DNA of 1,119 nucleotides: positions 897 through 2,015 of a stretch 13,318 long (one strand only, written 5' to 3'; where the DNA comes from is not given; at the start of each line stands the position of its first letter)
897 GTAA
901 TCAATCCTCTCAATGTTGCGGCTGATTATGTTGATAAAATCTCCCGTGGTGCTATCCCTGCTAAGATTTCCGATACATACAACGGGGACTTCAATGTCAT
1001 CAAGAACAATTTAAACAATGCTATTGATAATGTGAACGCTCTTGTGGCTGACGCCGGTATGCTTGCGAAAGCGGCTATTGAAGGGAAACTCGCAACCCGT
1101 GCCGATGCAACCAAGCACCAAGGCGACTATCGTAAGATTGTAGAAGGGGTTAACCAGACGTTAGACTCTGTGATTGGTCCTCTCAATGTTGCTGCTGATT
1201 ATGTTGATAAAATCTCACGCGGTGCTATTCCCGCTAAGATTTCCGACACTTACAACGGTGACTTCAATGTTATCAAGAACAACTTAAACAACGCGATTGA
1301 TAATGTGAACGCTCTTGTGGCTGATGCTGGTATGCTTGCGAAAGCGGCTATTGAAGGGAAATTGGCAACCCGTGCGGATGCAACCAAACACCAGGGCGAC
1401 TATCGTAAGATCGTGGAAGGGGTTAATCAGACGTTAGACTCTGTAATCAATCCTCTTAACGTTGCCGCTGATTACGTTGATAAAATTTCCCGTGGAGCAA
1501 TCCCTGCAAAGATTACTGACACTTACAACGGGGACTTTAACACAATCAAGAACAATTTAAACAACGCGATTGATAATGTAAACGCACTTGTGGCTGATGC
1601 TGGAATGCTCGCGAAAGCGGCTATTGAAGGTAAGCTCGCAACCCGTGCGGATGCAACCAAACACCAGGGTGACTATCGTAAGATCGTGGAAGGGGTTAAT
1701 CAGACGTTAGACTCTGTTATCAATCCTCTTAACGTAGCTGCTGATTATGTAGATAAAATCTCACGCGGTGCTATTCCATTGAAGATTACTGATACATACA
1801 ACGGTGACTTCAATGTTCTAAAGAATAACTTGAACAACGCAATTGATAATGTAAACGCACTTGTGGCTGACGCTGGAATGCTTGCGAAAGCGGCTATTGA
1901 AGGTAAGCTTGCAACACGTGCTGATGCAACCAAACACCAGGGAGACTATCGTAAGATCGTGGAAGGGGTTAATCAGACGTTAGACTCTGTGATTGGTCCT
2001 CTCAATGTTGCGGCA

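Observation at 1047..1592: Repeat copies are diverged at synonymous sites but nearly identical in protein, the signature of purifying selection on each unit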

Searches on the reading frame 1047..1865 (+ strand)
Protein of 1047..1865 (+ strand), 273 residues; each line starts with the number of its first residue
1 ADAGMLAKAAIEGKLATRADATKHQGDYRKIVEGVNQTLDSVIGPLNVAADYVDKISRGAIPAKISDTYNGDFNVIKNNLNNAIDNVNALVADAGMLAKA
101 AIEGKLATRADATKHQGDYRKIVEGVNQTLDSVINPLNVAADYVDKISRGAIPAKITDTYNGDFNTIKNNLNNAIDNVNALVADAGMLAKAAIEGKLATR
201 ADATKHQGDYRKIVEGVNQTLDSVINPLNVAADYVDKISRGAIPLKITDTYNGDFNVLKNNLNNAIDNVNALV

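Call 24: search_solved_structures(query=window:1047-1865:+, max_evalue=1, show_alignments=2)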
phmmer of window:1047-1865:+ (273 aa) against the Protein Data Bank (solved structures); distinct sequences matched with E-value up to 1: 10.
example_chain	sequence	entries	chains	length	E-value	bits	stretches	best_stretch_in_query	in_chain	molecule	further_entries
9trk_A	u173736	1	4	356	1.4e-10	44.8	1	11-219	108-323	histidine kinase,Gcn4p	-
3vol_A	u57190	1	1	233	0.08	16.1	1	186-265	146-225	Aerotaxis transducer Aer2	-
6r9t_A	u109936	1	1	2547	0.08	16.1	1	91-206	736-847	Talin-1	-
8vdo_A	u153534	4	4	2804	0.083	16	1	91-206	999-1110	Green fluorescent protein,Talin-1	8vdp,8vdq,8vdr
9trj_A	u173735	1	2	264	0.18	15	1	75-219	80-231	histidine kinase,Gcn4p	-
1u89_A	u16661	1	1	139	0.2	14.8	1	121-207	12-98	Talin 1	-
2ym0_A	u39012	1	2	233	0.52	13.4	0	141-204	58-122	CELL INVASION PROTEIN SIPD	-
3s3z_A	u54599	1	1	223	0.58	13.3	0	149-180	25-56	Tandem Cyanovirin-N Dimer CVN2L10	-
3zuq_A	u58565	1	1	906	0.95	12.6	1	149-268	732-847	BOTULINUM NEUROTOXIN TYPE B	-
2xhl_B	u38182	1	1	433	0.95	12.6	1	149-268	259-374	BOTULINUM NEUROTOXIN B HEAVY CHAIN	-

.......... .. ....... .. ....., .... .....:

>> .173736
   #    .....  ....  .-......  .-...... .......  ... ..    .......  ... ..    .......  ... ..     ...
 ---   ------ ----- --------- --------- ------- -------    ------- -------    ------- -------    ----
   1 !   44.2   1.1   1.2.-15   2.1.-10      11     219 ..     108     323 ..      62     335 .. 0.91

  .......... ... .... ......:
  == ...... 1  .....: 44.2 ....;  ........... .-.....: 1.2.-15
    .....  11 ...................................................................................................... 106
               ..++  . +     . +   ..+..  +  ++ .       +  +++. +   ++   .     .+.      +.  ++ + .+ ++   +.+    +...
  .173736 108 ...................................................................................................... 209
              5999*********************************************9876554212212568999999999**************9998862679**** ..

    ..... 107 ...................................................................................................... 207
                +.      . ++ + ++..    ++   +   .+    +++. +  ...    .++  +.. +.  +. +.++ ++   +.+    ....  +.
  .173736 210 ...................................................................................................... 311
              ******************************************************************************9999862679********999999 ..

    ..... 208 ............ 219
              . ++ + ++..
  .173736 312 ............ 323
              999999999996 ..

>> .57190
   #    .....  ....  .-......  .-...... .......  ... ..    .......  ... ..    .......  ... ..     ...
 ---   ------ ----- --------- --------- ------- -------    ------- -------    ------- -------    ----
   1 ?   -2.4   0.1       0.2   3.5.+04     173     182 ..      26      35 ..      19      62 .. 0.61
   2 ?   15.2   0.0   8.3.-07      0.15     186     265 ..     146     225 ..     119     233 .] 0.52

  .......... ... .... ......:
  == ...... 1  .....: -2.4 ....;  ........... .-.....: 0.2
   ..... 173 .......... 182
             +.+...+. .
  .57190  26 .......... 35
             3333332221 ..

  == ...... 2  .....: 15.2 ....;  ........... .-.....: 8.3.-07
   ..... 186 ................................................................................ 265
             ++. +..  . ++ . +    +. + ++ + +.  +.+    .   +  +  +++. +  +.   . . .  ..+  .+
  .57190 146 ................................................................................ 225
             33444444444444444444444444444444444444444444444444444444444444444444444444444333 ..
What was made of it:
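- On Poly-HAMP chemoreceptor array (HAMP_2 / types A+B): The sequence aligns to solved AskA di-HAMP modules (call 24).
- Two and a third periods align to the solved AskA poly-HAMP structure 9trk (E = 1.4e-10, call 24).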
